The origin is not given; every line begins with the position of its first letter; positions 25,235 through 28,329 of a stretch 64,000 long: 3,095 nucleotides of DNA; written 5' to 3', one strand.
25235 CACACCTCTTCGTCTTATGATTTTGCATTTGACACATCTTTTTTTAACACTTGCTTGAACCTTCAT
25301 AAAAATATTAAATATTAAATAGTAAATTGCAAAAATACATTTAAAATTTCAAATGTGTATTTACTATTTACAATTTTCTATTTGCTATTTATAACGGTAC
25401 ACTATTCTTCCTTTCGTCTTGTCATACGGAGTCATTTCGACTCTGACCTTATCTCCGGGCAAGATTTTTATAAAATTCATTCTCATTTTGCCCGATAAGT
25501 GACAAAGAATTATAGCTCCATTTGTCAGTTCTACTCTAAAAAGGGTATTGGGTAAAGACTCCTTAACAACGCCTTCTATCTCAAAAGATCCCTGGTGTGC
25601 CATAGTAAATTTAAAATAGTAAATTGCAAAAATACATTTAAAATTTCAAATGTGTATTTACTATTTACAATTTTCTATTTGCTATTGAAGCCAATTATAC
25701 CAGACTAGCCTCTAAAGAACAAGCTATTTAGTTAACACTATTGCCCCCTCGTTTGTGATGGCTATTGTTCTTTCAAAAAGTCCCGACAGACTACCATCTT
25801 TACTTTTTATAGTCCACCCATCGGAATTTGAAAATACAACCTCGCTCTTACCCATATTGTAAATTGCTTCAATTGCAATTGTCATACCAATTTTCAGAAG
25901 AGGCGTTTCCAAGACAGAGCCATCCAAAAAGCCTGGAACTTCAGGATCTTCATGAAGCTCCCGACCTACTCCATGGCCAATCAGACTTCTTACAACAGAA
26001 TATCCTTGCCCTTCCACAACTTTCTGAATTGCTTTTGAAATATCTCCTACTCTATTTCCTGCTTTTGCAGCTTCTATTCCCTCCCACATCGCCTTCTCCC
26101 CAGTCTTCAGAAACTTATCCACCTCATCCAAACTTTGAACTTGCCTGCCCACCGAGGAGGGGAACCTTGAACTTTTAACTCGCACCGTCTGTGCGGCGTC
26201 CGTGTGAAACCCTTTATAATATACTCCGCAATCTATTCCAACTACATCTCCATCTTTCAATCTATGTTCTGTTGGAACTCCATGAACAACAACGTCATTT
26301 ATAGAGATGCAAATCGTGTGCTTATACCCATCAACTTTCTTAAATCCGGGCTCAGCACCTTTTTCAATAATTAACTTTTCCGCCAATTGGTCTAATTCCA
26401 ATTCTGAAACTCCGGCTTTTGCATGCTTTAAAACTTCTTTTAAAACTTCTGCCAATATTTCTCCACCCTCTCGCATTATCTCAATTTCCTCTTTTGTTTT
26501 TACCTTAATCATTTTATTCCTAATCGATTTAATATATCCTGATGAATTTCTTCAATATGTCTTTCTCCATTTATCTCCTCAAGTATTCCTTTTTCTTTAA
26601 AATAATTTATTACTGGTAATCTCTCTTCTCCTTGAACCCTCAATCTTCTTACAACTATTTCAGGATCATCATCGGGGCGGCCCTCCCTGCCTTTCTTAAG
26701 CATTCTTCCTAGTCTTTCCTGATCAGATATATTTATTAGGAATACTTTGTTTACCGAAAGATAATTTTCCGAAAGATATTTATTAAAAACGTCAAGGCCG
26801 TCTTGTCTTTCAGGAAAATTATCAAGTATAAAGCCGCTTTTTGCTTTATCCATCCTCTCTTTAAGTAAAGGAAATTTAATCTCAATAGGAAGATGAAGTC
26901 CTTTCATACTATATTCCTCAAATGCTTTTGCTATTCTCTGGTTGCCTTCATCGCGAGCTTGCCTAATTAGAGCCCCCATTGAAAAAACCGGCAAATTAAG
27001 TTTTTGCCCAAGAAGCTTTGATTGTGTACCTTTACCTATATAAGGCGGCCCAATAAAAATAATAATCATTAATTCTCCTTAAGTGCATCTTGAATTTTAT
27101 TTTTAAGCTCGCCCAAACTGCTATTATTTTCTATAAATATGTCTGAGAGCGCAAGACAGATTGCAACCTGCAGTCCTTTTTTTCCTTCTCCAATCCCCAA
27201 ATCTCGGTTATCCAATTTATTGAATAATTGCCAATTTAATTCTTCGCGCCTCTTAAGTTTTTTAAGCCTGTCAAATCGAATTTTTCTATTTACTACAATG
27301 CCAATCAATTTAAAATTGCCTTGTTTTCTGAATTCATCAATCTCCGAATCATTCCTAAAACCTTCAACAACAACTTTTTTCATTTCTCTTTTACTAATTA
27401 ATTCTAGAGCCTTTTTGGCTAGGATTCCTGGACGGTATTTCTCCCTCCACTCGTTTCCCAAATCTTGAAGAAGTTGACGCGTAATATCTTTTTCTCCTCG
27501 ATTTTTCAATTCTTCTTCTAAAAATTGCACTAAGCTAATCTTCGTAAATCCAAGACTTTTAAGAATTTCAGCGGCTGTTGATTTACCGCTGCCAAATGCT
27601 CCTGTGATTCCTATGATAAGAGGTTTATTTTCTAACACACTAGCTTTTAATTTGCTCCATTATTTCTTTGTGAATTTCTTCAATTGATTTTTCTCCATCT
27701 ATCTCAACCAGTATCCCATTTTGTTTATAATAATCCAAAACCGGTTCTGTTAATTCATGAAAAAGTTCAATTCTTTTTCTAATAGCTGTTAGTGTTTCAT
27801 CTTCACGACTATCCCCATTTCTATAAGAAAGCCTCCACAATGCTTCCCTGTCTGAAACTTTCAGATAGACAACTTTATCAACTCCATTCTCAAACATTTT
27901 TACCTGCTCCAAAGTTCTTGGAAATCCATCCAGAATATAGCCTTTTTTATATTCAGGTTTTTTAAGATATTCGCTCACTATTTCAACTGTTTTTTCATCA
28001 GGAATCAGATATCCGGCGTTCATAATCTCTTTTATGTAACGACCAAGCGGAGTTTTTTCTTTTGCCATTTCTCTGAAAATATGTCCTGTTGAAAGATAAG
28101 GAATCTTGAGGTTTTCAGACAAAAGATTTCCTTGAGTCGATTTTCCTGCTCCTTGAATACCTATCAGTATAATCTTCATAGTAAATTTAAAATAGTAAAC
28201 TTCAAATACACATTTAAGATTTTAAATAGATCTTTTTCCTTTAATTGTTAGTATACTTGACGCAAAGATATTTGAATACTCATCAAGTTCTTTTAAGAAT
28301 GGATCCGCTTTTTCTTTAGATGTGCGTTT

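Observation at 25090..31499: Approximately 80-bp AT-rich intergenic repeat present in at least 7 copies inside the spc/alpha ribosomal operons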

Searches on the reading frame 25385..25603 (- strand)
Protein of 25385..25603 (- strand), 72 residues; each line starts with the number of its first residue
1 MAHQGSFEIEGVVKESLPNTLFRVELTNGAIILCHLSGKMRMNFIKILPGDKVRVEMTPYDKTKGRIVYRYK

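Call 11: find_encoding_contigs(protein=window:25385-25603:-, flank=10000, max_places=10)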
Protein window:25385-25603:- (72 aa): 1 contig read that carries it; 1 place shown.
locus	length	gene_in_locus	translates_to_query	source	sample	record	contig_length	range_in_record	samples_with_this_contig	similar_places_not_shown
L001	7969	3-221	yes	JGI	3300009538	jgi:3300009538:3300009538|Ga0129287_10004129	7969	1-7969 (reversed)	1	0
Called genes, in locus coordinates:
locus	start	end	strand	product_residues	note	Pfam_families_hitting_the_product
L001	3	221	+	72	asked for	PF01176:eIF-1a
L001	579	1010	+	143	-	PF00416:Ribosomal_S13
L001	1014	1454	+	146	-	PF00411:Ribosomal_S11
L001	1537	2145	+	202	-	PF00163:Ribosomal_S4, PF01479:S4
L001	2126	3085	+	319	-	PF01193:RNA_pol_L, PF01000:RNA_pol_A_bac, PF03118:RNA_pol_A_CTD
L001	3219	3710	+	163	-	PF01196:Ribosomal_L17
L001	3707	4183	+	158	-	PF00572:Ribosomal_L13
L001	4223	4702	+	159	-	PF00380:Ribosomal_S9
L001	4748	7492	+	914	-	PF04313:HSDR_N (faint), PF02384:N6_Mtase, PF20473:MmeI_Mtase, PF01170:UPF0020 (faint), PF07669:Eco57I, PF12950:TaqI_C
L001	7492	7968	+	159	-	?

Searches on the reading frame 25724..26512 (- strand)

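Call 12: search_protein_families(library=ncbifam, proteins=[window:25724-26512:-])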
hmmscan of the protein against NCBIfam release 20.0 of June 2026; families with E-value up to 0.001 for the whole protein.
window:25724-26512:- (262 aa): 12 families
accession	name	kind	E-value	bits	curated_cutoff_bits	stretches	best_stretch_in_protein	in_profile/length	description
TIGR00500.1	met_pdase_I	equivalog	8.8e-76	254.7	171.35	1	2-262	1-246/247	type I methionyl aminopeptidase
NF009533.0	PRK12897.1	equivalog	3.3e-55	187.1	488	1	1-262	1-247/248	type I methionyl aminopeptidase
NF005583.0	PRK07281.1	equivalog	1.3e-42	146.1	445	2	127-261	146-278/286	methionyl aminopeptidase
NF008970.0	PRK12318.1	equivalog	3.2e-41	141.5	267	1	2-261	41-287/291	methionyl aminopeptidase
TIGR00501.1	met_pdase_II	equivalog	5e-26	91.9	222.65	1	9-225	4-198/295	type II methionyl aminopeptidase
NF040821.1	dipep_PepQ_Arch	equivalog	9.7e-16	57.7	630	1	4-218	122-314/346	Xaa-Pro dipeptidase PepQ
NF007310.0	PRK09795.1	equivalog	5.6e-15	55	393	1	3-222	126-329/361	aminopeptidase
TIGR00495.1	crvDNA_42K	hypoth_equivalog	2.7e-12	46.1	430.05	1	10-185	20-192/383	ErbB3-binding protein EBP1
NF008131.0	PRK10879.1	equivalog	7.1e-11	41.5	465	1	4-117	173-280/438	Xaa-Pro aminopeptidase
NF011720.0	PRK15173.1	subfamily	1.5e-05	24.1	420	1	4-218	115-308/343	peptidase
NF011173.0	PRK14575.1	equivalog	1.8e-05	23.9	850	1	4-218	178-371/406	putative peptidase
TIGR02993.1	ectoine_eutD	equivalog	0.0003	20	613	0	4-170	158-311/391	ectoine hydrolase DoeA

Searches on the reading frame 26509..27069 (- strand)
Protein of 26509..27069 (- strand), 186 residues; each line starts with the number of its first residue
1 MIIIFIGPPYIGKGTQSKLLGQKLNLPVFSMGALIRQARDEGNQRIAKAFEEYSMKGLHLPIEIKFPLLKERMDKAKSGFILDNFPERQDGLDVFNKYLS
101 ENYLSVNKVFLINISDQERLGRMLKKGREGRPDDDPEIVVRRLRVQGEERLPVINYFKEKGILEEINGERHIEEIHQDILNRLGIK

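Call 12: search_protein_families(library=ncbifam, proteins=[window:26509-27069:-])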
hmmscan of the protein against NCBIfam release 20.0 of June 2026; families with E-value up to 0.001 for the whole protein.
window:26509-27069:- (186 aa): 21 families
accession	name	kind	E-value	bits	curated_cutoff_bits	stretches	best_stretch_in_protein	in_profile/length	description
NF001381.0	PRK00279.1-3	equivalog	2.6e-33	115.3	187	1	1-183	1-185/188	adenylate kinase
NF002700.0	PRK02496.1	equivalog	3.3e-31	108.4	262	1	3-181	4-180/184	adenylate kinase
TIGR01359.1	UMP_CMP_kin_fam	subfamily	7.7e-31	107.4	207.6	1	3-181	2-182/185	UMP-CMP kinase family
NF001380.0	PRK00279.1-2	equivalog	2.8e-30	105.3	251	2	1-124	1-125/216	adenylate kinase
TIGR01351.1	adk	subfamily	1.2e-29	103.5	168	2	3-125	2-126/212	adenylate kinase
NF011101.0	PRK14528.1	equivalog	7.3e-28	97.5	195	1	3-182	4-185/187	adenylate kinase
NF001385.0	PRK00279.2-3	equivalog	2.6e-27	95.8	315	2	2-124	6-128/213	adenylate kinase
NF011100.0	PRK14527.1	equivalog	4.9e-26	91.5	154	1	2-183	8-190/191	adenylate kinase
NF011105.0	PRK14532.1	equivalog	1e-25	90.4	162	1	1-181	1-183/189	adenylate kinase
NF011104.0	PRK14531.1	equivalog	2.9e-23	82.5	160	1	3-182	5-181/183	adenylate kinase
TIGR01360.1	aden_kin_iso1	equivalog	4.6e-20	72.1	284.1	1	2-182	5-184/188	adenylate kinase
NF001384.0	PRK00279.2-2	equivalog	6.1e-20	71.8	152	1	3-179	5-182/191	adenylate kinase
NF001383.0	PRK00279.2-1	equivalog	1.1e-19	70.9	225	2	1-124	1-121/212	adenylate kinase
NF010381.0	PRK13808.1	equivalog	6e-19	68.6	426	1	1-180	1-188/335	adenylate kinase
NF001382.0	PRK00279.1-4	equivalog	1.3e-18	67.3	334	2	1-122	1-124/212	adenylate kinase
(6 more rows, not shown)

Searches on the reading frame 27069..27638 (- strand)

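Call 12: search_protein_families(library=ncbifam, proteins=[window:27069-27638:-])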
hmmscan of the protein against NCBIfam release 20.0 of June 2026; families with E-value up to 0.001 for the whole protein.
window:27069-27638:- (189 aa): 3 families
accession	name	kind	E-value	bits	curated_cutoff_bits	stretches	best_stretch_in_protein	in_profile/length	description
NF006226.0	PRK08356.1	equivalog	1.1e-16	61.2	189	1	4-188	3-192/195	hypothetical protein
NF041025.1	antiphage_deaminase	equivalog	1e-15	57.6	400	1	7-184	2-204/437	anti-phage dCTP deaminase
TIGR00152.1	TIGR00152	equivalog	0.00034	20.5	65.55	0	8-35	1-29/188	dephospho-CoA kinase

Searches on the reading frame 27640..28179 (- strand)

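Call 12: search_protein_families(library=ncbifam, proteins=[window:27640-28179:-])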
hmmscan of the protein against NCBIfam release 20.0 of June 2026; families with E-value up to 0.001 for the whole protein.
window:27640-28179:- (179 aa): 34 families (the best 25 are shown)
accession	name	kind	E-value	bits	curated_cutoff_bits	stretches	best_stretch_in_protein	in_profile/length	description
NF001381.0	PRK00279.1-3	equivalog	6.8e-51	172.7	187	1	1-178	1-186/188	adenylate kinase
TIGR01351.1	adk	subfamily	3.2e-48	164.2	168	2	2-121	1-128/212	adenylate kinase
NF001380.0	PRK00279.1-2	equivalog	4.3e-48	163.5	251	2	1-120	1-127/216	adenylate kinase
NF002700.0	PRK02496.1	equivalog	9.1e-44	149.3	262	1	2-178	3-183/184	adenylate kinase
NF001379.0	PRK00279.1-1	equivalog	2.9e-39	134.7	268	2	1-120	1-123/216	adenylate kinase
NF011101.0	PRK14528.1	equivalog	5.4e-38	130.6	195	1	2-177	3-186/187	adenylate kinase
NF001385.0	PRK00279.2-3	equivalog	2e-37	128.9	315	2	3-120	7-130/213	adenylate kinase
NF010381.0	PRK13808.1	equivalog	2.2e-36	125.9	426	1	1-176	1-190/335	adenylate kinase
NF011105.0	PRK14532.1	equivalog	2.1e-34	118.7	162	1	1-176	1-184/189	adenylate kinase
NF011100.0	PRK14527.1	equivalog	7.4e-34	117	154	1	3-177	9-190/191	adenylate kinase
NF001383.0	PRK00279.2-1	equivalog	6.1e-33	114.3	225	2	1-116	1-119/212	adenylate kinase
NF011104.0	PRK14531.1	equivalog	3.3e-32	111.6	160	1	2-176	4-181/183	adenylate kinase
TIGR01359.1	UMP_CMP_kin_fam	subfamily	6.2e-32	111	207.6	1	5-176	4-183/185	UMP-CMP kinase family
TIGR01360.1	aden_kin_iso1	equivalog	1.2e-30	106.6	284.1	1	3-177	6-185/188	adenylate kinase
NF011103.0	PRK14530.1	equivalog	1.5e-30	106.4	294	2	2-120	5-126/215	adenylate kinase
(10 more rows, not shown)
